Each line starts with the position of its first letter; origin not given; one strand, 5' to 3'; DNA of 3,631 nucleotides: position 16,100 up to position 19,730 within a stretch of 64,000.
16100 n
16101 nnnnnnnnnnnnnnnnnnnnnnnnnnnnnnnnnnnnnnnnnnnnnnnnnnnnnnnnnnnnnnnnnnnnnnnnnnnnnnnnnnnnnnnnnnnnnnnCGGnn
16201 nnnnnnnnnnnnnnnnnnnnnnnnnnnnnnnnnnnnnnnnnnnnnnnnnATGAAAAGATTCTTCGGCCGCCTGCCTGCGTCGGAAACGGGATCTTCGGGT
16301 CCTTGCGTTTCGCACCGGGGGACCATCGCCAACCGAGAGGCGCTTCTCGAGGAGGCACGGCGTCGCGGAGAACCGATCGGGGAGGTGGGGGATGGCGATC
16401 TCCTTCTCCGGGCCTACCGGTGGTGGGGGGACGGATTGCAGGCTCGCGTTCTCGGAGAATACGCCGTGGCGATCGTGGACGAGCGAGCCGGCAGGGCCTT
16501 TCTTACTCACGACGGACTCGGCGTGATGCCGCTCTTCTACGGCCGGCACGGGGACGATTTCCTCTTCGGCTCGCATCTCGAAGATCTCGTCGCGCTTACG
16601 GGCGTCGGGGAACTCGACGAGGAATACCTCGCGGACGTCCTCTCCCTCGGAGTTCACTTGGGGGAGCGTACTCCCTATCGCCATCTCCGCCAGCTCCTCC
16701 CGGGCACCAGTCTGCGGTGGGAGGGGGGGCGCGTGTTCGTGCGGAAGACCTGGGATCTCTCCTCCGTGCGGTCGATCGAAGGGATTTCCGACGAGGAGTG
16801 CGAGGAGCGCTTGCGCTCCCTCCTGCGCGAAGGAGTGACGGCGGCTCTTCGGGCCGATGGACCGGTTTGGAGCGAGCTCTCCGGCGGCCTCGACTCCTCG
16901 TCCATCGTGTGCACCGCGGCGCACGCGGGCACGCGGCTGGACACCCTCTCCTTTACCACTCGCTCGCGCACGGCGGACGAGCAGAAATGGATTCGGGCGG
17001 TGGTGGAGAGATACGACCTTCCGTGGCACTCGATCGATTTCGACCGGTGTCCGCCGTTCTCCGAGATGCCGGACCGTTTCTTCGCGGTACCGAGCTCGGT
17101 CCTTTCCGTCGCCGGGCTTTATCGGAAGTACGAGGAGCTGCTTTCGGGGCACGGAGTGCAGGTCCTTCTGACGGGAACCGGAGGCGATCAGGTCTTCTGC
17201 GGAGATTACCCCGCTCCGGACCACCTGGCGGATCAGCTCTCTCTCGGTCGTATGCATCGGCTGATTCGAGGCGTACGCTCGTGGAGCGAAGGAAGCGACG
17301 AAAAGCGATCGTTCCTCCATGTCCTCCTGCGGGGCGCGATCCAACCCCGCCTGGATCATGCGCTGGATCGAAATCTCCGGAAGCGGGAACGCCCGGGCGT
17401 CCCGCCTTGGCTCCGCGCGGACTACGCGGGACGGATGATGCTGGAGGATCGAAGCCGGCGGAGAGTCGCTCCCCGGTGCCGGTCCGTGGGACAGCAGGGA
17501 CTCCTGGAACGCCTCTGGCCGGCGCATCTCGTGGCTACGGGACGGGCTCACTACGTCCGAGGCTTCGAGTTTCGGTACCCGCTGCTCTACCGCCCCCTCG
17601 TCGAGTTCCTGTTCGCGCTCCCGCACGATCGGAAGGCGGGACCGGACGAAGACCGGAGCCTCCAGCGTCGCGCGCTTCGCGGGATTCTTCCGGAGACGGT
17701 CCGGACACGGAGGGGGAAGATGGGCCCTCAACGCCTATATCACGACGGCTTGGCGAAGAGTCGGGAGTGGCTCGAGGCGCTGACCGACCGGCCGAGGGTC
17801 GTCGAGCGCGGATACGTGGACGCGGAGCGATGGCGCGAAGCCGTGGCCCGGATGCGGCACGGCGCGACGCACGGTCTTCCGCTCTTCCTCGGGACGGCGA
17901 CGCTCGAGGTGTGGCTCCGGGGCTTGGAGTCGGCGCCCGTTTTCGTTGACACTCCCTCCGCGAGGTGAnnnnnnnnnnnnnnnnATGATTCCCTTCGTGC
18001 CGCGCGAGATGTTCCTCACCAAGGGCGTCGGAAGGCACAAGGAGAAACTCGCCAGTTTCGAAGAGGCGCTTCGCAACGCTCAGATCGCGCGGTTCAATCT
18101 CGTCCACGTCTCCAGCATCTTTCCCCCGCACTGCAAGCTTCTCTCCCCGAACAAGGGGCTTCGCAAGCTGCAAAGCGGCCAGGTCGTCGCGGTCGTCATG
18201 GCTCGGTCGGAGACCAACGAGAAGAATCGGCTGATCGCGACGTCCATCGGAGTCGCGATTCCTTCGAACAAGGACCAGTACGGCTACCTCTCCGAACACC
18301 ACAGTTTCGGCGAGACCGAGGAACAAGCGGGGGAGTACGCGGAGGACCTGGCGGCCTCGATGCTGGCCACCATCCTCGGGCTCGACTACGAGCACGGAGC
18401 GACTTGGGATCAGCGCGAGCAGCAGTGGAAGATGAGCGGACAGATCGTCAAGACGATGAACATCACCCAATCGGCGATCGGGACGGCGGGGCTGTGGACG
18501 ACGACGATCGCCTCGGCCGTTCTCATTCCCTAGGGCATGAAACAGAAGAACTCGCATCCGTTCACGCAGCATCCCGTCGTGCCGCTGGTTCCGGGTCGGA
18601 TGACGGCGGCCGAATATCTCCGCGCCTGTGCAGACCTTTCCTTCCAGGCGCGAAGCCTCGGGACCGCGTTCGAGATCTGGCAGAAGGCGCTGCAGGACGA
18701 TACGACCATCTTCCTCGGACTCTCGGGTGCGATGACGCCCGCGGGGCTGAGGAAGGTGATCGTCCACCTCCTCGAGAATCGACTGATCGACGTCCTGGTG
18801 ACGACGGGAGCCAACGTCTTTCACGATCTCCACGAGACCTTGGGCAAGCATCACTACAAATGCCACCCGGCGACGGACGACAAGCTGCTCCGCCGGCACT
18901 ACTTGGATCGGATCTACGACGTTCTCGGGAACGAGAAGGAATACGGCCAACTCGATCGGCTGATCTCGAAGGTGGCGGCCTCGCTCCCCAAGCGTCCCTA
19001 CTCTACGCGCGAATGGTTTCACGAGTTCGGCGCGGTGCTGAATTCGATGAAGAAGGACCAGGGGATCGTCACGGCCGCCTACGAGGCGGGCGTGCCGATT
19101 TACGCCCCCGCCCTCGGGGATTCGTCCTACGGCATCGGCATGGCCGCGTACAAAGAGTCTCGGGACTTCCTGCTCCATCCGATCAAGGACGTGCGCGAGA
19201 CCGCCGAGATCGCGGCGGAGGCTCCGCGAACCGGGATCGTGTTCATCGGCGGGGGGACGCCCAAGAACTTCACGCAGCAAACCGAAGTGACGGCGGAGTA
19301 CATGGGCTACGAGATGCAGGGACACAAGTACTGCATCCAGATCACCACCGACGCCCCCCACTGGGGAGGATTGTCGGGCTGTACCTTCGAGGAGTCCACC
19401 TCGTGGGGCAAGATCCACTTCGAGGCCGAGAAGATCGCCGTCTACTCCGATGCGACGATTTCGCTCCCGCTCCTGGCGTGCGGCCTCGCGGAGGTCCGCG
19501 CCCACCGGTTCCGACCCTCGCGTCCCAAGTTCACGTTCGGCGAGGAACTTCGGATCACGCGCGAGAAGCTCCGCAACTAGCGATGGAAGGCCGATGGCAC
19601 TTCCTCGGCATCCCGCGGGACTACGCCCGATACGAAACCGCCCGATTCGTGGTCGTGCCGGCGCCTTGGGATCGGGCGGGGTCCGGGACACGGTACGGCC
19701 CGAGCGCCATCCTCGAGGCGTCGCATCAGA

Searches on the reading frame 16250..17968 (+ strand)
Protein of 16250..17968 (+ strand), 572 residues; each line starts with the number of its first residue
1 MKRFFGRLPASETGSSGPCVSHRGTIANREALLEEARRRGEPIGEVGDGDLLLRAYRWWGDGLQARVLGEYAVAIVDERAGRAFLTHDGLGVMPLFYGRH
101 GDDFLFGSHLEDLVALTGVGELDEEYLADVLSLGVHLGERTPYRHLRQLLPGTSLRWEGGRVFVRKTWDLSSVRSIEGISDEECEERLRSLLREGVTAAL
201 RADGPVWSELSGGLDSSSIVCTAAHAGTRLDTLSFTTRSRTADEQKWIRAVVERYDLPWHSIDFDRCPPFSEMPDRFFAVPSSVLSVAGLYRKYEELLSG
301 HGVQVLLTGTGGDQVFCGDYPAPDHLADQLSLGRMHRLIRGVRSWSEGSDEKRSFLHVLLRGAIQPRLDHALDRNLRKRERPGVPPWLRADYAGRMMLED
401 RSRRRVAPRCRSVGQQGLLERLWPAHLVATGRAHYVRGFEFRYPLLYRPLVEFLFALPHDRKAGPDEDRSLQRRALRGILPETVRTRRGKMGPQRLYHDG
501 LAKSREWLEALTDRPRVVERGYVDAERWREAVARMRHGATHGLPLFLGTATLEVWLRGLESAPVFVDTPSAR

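Call 6: search_protein_families(library=pfam, proteins=[window:16250-17968:+], max_evalue=0.01)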
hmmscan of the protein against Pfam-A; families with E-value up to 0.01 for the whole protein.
window:16250-17968:+ (572 aa): 4 families
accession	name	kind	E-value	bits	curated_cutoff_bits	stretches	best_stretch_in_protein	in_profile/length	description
PF00733.27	Asn_synthase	-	1.2e-42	147.3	21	1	188-557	2-354/354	Asparagine synthase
PF13537.11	GATase_7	-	5.9e-17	62.3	25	1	18-114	24-122/123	Glutamine amidotransferase domain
PF13522.11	GATase_6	-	3.7e-13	50.1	27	1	19-108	40-129/130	Glutamine amidotransferase domain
PF06508.19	QueC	-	0.00027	20.9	22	1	210-265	6-61/210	Queuosine biosynthesis protein QueC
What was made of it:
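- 16250..17968 (+): Gene C: asparagine-synthetase-like lasso cyclase (572 aa). It starts MKRF, without the Cys2 nucleophile of true glutamine-hydrolysing AsnB. Pfam Asn_synthase 147 bits and GATase_7 (call 6).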

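Call 7: search_protein_families(library=ncbifam, proteins=[window:16250-17968:+], max_evalue=0.01)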
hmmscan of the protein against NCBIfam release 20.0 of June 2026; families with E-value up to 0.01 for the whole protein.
window:16250-17968:+ (572 aa): 7 families
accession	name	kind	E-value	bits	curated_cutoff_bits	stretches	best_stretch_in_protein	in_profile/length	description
NF033535.1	lass_lactam_cya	exception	1.1e-65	222.4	525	2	26-347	78-404/668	lasso peptide isopeptide bond-forming cyclase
TIGR01536.1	asn_synth_AEB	equivalog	1.2e-51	176.3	267.1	1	19-491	72-515/517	asparagine synthase (glutamine-hydrolyzing)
TIGR03108.1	eps_aminotran_1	hypoth_equivalog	4e-38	131.5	816.9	2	19-318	71-373/628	XrtA/PEP-CTERM system amidotransferase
NF033561.1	macrolact_Ik_Al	subfamily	9.2e-34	117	300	1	67-561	79-560/561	albusnodin/ikarugamycin family macrolactam cyclase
TIGR03104.1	trio_amidotrans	equivalog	2.9e-33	115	570.1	1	19-323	71-384/589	N-acetylglutaminylglutamine amidotransferase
NF006949.0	PRK09431.1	equivalog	2.7e-17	62.5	499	2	23-115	75-167/554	asparagine synthase B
TIGR00364.1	TIGR00364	equivalog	0.0038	16.8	150.3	1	210-265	5-60/201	7-cyano-7-deazaguanine synthase QueC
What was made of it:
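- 16250..17968 (+): Best NCBIfam hit is the lasso isopeptide cyclase model lass_lactam_cya, 222 bits and below its 525 cutoff (call 7).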

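Call 12: find_homologous_proteins(query=window:16250-17968:+, max_evalue=1e-30)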
Query window:16250-17968:+ (572 aa): 480 proteins with E <= 1e-30 among 8000 candidates; the best 120 are listed.
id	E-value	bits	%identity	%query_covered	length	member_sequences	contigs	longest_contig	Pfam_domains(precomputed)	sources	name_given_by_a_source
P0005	0.0e+0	1164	100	89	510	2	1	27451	PF00733.28,PF13537.12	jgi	-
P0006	5.7e-201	687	59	96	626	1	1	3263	PF00733.28,PF13522.12,PF13537.12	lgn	-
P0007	1.0e-174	601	50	98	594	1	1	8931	PF00733.28,PF13522.12,PF13537.12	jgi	jgi:asparagine synthase (glutamine-hydrolysing)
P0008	8.8e-171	588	52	95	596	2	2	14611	PF00733.28,PF13522.12,PF13537.12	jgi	jgi:asparagine synthase (glutamine-hydrolysing)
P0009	6.9e-170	585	50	98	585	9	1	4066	PF00733.28,PF13522.12,PF13537.12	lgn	-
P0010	1.1e-167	577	50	95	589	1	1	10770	PF00733.28,PF13522.12,PF13537.12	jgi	jgi:asparagine synthase (glutamine-hydrolysing)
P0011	3.6e-167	576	49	98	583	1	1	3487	PF00733.28,PF13522.12,PF13537.12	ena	-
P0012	2.8e-166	573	49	98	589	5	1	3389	PF00733.28,PF13522.12,PF13537.12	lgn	-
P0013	5.0e-163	562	49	95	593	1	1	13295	PF00733.28,PF13522.12,PF13537.12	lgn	-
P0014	2.6e-161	556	50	94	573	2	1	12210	PF00733.28,PF13522.12,PF13537.12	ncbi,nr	ncbi:MAG: asparagine synthase-related protein [Pseudomonadota bacterium]|nr:asparagine synthase-rela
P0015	7.4e-159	548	50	89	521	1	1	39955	PF00733.28,PF13522.12,PF13537.12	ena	-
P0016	2.5e-158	546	51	95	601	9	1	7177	PF00733.28,PF13522.12,PF13537.12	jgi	-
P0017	1.6e-156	541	47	98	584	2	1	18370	PF00733.28,PF13522.12,PF13537.12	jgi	-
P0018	2.1e-154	534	47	97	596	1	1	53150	PF00733.28,PF13522.12,PF13537.12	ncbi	-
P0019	7.6e-154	532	48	94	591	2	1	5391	PF00733.28,PF13522.12,PF13537.12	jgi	-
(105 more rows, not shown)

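Call 14: find_related_loci(query=A1, collection=genome_contigs, flank=5000)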
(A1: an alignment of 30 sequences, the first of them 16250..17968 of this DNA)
Query A1 (572 aa) in genome_contigs; peptide patterns used: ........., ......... (x = any residue, [..] = any of these).
600 stretches matched a pattern (row limit reached: there are more); 551 encode a relative of the query (tblastn E <= 1e-3); the best 80 are kept; 80 distinct loci.
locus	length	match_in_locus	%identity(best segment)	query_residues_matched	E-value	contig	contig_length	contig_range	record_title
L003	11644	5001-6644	44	23-570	5e-131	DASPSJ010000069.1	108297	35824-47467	MAG TPA_asm: Stellaceae bacterium isolate SMAG_U12248 k141_1991160, whole genome shotgun sequence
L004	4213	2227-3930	43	1-560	4e-132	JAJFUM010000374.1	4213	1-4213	MAG: Deltaproteobacteria bacterium isolate bin.454 k141_1714495, whole genome shotgun sequence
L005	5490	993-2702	43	1-562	2e-128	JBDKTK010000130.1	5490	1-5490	MAG: Syntrophaceae bacterium isolate 7_bin.119 c_000000502839, whole genome shotgun sequence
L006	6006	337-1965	42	20-561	1e-124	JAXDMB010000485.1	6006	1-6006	MAG: Vulcanimicrobiota bacterium isolate BP_631 scaffold_1658910, whole genome shotgun sequence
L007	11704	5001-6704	44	6-568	4e-124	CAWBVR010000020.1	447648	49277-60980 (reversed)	MAG: Candidatus Eremiobacteraeota bacterium isolate MFD04580.bin.2.72 genome assembly, contig: contig_26175, whole genom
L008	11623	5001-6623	45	20-563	3e-120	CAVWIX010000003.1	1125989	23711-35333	MAG: Candidatus Eremiobacteraeota bacterium isolate MFD05502.bin.1.147 genome assembly, contig: contig_2615, whole genom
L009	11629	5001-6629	44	16-560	1e-118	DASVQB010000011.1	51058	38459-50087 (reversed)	MAG TPA_asm: Thermoleophilaceae bacterium isolate SMAG_U3195 k141_72987, whole genome shotgun sequence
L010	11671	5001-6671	45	3-560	2e-118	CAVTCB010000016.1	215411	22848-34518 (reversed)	MAG: uncultured Gemmatimonadales bacterium isolate MFD02360.bin.2.2 genome assembly, contig: contig_40741, whole genome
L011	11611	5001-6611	41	23-564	2e-115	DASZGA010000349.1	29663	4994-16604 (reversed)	MAG TPA_asm: Candidatus Elarobacter sp. isolate SMAG_U6536 k141_1082678, whole genome shotgun sequence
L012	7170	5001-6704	42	1-560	5e-113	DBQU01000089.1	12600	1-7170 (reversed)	MAG TPA_asm: Deltaproteobacteria bacterium UBA1386 UBA1386_contig_1169, whole genome shotgun sequence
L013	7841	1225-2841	44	20-561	3e-112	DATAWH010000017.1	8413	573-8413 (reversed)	MAG TPA_asm: Candidatus Cybelea sp. isolate SMAG_U5620 k141_647563, whole genome shotgun sequence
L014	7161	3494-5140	40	23-569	7e-111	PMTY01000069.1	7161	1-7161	MAG: Vulcanimicrobiota bacterium isolate palsa_1483 73.20110700_P2M.28_contig_32005, whole genome shotgun sequence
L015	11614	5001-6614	39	23-562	6e-108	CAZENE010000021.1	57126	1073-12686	MAG TPA_asm: uncultured Syntrophorhabdus sp. isolate SRP192927_co10_462 genome assembly, contig: NODE_226_length_57126_c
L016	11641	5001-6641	39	12-557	2e-102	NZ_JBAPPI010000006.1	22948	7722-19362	MAG: Mycobacterium sp. isolate MFD03303_ilm_asm_bin24 k127_357207, whole genome shotgun sequence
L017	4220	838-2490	39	12-561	6e-103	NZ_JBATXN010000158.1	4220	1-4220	MAG: Mycobacterium sp. isolate MFD04595_ilm_asm_bin22 k127_169074, whole genome shotgun sequence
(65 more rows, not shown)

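Call 17: find_related_loci(query=A1, collection=metagenome_contigs, flank=4000)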
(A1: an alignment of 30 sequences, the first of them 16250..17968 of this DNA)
Query A1 (572 aa) in metagenome_contigs; peptide patterns used: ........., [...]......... (x = any residue, [..] = any of these).
599 stretches matched a pattern (row limit reached: there are more); 554 encode a relative of the query (tblastn E <= 1e-3); the best 80 are kept; 80 distinct loci.
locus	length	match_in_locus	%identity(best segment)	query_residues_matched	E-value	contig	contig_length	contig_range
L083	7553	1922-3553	51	20-560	6e-154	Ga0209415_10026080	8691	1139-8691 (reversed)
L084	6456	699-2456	47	1-572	5e-153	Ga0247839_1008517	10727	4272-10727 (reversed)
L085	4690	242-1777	47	52-560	5e-139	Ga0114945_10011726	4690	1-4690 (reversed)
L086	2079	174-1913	41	1-572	6e-141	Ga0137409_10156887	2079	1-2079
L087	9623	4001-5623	45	20-560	1e-128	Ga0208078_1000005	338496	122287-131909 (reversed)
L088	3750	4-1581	46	35-560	6e-131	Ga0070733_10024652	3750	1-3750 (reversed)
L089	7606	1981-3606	40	20-560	5e-119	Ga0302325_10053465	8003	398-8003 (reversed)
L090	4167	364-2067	42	1-560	1e-114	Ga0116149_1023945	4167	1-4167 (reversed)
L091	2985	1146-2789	40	5-557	1e-112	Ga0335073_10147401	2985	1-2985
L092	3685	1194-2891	39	1-565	1e-109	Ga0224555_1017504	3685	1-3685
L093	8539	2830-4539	38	1-561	4e-105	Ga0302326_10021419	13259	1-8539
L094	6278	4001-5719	47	1-563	7e-155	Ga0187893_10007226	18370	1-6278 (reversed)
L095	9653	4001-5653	38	12-561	4e-98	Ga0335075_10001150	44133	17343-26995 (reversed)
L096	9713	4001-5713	43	1-560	1e-120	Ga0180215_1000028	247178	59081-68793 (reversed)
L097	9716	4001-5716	31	11-564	4e-74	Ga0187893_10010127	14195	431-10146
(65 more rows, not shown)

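Call 26: find_encoding_contigs(protein=P0006, flank=4000, max_places=2)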
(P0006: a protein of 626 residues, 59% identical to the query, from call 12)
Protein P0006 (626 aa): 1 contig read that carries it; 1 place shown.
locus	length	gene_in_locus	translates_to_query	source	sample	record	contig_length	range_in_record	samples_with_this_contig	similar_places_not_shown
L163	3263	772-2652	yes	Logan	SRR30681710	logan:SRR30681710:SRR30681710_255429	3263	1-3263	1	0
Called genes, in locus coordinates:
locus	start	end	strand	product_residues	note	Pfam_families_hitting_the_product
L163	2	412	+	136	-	?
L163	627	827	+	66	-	-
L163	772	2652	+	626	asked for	PF13522:GATase_6, PF13537:GATase_7, PF00733:Asn_synthase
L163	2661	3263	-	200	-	?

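Call 27: find_encoding_contigs(protein=P0008, flank=4000, max_places=2)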
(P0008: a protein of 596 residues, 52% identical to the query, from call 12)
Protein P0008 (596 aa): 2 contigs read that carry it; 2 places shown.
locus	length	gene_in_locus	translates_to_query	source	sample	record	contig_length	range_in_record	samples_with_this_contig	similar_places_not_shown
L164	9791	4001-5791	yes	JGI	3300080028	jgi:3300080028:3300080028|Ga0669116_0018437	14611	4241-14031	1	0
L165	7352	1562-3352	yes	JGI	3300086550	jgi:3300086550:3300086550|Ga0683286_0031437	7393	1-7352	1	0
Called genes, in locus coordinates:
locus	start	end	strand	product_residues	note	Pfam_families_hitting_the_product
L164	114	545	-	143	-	-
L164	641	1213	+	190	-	-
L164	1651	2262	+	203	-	PF00239:Resolvase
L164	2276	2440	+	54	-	-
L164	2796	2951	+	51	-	-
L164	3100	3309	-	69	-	-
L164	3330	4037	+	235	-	PF05402:PqqD, PF13471:Transglut_core3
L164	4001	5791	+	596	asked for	PF13522:GATase_6, PF13537:GATase_7, PF00733:Asn_synthase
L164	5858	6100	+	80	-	-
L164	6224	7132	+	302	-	PF00535:Glycos_transf_2, PF13641:Glyco_tranf_2_3 (weak), PF02709:Glyco_transf_7C (faint)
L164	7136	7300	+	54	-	PF06080:DUF938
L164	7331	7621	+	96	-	-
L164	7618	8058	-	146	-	PF00589:Phage_integrase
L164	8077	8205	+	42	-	-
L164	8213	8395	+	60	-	PF06742:DUF1214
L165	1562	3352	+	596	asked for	PF13522:GATase_6, PF13537:GATase_7, PF00733:Asn_synthase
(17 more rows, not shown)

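Call 28: find_encoding_contigs(protein=P0007, flank=4000, max_places=2)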
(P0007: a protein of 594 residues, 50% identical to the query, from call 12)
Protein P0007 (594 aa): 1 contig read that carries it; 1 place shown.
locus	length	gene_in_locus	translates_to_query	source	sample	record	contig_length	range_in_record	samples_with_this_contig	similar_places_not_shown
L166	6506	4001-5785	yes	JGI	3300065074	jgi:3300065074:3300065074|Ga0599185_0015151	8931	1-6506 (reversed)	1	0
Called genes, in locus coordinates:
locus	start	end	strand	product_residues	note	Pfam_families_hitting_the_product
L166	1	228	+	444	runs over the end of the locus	PF13481:AAA_25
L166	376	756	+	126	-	-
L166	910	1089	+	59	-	-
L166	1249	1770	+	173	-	-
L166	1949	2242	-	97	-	-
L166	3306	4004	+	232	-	PF05402:PqqD, PF13471:Transglut_core3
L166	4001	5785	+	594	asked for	PF13522:GATase_6, PF13537:GATase_7, PF00733:Asn_synthase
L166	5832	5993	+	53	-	-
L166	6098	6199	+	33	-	-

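Call 36: search_solved_structures(query=window:16250-17968:+, max_evalue=0.001)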
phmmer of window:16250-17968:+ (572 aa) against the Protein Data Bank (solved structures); distinct sequences matched with E-value up to 0.001: 3.
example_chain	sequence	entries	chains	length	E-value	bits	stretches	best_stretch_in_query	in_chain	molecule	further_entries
7ylz_A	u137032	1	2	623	3.6e-21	78.6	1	15-225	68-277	hydroxyamidotransferase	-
1ct9_A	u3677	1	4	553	3.2e-05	25.9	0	169-231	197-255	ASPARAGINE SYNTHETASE B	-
1jgt_A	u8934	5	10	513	0.00089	21.1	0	159-282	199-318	BETA-LACTAM SYNTHETASE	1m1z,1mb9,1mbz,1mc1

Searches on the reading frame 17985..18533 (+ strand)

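Call 41: search_protein_families(library=pfam, proteins=[window:17985-18533:+], max_evalue=0.001)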
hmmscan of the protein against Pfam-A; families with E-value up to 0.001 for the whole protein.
window:17985-18533:+ (182 aa): 1 family
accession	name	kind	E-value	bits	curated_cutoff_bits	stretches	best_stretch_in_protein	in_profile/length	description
PF01862.21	PvlArgDC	-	3.6e-58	196.4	22.7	1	5-181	1-161/161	Pyruvoyl-dependent arginine decarboxylase (PvlArgDC)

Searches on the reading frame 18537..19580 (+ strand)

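Call 6: search_protein_families(library=pfam, proteins=[window:18537-19580:+], max_evalue=0.01)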
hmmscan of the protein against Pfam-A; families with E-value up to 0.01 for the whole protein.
window:18537-19580:+ (347 aa): 1 family
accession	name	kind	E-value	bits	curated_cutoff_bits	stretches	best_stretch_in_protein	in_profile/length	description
PF01916.23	DS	-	2.3e-90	303.2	27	1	29-314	4-285/288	Deoxyhypusine synthase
